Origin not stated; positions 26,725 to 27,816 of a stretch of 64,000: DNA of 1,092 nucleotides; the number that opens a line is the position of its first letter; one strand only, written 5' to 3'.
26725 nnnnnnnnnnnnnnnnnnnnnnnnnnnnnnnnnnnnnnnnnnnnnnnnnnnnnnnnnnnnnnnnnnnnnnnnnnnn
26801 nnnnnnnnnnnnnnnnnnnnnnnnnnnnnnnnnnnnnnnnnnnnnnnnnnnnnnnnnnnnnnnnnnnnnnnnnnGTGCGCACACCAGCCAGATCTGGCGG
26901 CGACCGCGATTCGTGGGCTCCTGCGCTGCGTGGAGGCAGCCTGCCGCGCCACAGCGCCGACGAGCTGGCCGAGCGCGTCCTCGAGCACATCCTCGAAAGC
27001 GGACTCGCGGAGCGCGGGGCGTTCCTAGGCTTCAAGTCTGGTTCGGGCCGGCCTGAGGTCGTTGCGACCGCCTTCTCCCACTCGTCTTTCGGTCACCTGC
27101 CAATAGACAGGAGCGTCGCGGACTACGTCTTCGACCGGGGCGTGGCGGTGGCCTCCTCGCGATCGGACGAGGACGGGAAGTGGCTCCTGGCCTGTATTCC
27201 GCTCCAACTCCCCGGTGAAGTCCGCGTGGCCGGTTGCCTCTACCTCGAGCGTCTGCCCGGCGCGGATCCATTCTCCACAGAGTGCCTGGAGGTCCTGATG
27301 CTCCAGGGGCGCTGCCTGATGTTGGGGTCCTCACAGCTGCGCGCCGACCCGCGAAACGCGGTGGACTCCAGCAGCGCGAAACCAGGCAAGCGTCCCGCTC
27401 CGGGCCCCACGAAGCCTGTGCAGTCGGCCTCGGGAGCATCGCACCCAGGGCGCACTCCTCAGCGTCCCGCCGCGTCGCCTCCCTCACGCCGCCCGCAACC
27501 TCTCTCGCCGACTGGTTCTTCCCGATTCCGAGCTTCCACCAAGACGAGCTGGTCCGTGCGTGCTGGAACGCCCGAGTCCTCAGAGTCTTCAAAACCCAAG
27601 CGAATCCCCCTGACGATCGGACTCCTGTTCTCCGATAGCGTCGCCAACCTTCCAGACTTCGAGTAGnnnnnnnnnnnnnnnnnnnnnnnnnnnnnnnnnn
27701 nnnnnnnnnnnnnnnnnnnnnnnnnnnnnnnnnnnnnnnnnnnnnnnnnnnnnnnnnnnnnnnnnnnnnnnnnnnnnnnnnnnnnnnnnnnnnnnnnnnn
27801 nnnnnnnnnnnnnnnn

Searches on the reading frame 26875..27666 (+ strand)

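Call 48: search_protein_families(library=pfam, proteins=[window:26875-27666:+], max_evalue=0.00001)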
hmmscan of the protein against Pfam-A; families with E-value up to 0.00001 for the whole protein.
window:26875-27666:+ (263 aa): 0 families

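Call 50: search_protein_families(library=pfam, proteins=[window:26875-27666:+], max_evalue=0.05)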
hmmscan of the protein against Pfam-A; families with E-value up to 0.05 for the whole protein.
window:26875-27666:+ (263 aa): 1 family
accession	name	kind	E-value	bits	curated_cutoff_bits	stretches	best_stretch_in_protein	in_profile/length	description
PF13185.12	GAF_2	-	0.028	15.1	28.6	0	26-99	2-74/136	GAF domain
